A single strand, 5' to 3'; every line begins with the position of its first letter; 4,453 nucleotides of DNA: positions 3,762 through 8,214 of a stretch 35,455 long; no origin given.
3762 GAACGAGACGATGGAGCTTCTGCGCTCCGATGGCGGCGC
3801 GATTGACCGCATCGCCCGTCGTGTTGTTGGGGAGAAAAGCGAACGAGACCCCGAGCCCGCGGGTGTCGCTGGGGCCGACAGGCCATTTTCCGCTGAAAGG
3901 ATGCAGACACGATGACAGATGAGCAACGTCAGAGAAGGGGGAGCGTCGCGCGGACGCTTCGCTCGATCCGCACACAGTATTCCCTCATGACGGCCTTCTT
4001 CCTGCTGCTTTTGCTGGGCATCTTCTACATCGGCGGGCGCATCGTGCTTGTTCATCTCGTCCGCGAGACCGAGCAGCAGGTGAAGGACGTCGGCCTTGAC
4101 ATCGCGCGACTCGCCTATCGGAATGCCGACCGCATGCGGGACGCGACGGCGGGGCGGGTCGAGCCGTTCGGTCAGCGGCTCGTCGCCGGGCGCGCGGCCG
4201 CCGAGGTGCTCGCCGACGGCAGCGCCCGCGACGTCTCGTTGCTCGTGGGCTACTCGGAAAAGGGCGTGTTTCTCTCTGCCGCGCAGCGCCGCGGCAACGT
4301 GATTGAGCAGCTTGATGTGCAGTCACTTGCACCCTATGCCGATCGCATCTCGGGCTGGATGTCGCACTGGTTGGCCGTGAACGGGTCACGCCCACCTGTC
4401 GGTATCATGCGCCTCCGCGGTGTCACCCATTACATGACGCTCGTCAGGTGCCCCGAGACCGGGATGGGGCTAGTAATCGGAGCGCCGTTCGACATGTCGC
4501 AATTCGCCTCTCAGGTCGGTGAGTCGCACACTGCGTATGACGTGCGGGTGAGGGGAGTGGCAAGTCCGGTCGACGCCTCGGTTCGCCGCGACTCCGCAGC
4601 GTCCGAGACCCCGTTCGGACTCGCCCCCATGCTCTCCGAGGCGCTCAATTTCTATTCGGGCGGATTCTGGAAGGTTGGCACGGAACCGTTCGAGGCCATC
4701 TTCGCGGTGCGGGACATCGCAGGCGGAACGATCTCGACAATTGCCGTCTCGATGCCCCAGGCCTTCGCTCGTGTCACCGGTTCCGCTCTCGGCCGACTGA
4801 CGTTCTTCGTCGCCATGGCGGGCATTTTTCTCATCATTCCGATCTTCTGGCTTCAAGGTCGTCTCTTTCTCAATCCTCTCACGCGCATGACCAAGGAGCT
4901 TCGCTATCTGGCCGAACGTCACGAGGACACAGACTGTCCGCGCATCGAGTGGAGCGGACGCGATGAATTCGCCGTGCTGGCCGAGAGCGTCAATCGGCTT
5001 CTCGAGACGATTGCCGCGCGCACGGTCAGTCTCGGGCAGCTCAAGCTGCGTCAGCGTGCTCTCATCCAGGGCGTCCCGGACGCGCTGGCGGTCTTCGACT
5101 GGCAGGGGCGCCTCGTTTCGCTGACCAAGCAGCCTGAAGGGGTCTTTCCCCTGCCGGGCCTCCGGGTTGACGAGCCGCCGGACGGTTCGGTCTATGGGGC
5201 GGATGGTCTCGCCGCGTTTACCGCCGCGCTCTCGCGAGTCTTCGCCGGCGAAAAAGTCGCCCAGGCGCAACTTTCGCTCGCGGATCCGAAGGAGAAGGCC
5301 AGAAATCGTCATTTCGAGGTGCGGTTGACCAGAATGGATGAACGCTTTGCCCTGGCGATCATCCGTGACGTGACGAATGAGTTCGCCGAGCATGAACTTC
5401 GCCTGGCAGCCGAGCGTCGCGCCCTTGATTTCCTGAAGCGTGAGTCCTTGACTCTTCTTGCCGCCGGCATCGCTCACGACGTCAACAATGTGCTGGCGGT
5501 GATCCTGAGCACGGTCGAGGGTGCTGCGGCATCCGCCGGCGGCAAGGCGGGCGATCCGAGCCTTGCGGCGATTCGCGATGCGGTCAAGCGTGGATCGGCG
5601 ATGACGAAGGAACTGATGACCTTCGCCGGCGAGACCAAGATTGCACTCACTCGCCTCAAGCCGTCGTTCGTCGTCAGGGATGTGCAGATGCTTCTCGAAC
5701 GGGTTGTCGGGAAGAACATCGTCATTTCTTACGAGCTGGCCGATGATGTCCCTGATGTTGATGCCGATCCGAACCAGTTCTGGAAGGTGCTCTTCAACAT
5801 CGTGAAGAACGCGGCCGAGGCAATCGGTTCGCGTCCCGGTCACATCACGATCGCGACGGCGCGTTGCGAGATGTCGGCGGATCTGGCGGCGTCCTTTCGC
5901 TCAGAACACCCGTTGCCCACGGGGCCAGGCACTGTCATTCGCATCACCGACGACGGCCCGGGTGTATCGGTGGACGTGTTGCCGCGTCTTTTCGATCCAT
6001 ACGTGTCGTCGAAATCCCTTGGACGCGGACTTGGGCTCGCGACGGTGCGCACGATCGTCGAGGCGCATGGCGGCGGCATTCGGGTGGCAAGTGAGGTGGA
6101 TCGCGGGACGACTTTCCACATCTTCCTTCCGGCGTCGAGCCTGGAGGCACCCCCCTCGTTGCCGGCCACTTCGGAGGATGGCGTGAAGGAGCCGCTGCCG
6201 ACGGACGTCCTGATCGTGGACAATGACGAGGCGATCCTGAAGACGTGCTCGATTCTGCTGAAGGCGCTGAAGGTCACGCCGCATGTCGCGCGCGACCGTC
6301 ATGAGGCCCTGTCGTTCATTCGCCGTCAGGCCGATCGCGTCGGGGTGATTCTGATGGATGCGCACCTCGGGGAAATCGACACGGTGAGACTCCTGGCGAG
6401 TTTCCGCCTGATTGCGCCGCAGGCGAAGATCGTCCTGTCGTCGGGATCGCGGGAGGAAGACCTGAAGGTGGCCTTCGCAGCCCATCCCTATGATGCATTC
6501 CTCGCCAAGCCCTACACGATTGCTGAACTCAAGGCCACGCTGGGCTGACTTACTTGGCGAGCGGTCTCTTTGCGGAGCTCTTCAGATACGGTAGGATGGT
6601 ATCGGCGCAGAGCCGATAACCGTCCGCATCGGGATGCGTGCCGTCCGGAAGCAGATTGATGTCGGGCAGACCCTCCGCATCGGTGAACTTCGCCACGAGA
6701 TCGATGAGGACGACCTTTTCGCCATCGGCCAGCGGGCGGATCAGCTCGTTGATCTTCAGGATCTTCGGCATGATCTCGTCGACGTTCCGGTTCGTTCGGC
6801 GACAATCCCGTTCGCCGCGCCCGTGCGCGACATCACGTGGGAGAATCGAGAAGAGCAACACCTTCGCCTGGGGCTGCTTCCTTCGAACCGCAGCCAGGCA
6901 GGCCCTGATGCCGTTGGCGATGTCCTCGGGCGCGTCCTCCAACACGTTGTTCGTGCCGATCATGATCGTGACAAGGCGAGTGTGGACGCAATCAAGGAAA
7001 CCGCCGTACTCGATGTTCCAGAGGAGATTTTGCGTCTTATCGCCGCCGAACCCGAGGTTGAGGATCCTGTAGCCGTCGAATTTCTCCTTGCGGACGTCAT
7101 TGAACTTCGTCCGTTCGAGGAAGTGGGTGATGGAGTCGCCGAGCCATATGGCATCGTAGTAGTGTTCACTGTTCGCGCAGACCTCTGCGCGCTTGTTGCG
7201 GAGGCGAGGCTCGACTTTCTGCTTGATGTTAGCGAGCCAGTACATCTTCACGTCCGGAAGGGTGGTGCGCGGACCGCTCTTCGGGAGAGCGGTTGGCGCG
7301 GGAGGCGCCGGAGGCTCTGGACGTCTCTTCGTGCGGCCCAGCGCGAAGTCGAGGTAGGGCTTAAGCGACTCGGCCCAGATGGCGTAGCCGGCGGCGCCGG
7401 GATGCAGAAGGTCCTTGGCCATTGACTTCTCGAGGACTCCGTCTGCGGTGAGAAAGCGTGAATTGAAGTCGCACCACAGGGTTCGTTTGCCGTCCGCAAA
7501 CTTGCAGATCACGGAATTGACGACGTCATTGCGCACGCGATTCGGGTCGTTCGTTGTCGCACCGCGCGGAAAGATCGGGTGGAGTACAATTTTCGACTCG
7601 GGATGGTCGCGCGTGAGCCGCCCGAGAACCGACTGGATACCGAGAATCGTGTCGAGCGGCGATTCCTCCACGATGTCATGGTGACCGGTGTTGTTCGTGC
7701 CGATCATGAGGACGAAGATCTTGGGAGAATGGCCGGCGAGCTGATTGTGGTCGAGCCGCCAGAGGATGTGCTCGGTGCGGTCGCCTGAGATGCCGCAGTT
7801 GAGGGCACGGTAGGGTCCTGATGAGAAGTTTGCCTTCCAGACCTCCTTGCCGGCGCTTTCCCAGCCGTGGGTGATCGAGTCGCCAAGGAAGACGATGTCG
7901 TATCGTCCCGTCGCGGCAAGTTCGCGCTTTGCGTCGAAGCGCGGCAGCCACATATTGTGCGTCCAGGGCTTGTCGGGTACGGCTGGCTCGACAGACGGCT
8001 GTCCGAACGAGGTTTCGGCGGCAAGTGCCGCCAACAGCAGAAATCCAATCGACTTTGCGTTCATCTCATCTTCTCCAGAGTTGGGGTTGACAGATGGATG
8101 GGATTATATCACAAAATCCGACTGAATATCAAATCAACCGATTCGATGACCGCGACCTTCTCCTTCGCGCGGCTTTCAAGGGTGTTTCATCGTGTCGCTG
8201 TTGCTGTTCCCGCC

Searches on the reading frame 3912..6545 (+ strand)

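Call 12: search_protein_families(library=pfam, proteins=[window:3912-6545:+], max_evalue=0.001)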
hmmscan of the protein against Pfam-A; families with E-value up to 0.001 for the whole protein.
window:3912-6545:+ (878 aa): 3 families
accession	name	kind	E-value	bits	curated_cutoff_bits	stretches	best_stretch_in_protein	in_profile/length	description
PF02518.31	HATPase_c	-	3.4e-20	73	26.4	1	619-741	2-109/111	Histidine kinase-, DNA gyrase B-, and HSP90-like ATPase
PF00072.30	Response_reg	-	1.6e-11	44.7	30.2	1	766-876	1-109/111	Response regulator receiver domain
PF08448.16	PAS_4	-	1.9e-05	25.2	23.1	1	388-489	4-107/110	PAS fold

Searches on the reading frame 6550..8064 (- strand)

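Call 12: search_protein_families(library=pfam, proteins=[window:6550-8064:-], max_evalue=0.001)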
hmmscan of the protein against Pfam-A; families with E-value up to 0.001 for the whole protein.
window:6550-8064:- (504 aa): 2 families
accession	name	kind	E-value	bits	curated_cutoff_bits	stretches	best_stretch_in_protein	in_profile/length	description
PF13472.12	Lipase_GDSL_2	-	7e-47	160.6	32.9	2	59-229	1-178/178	GDSL-like Lipase/Acylhydrolase family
PF00657.28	Lipase_GDSL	-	1.6e-17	64.8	23.6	2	327-489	39-207/208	GDSL-like Lipase/Acylhydrolase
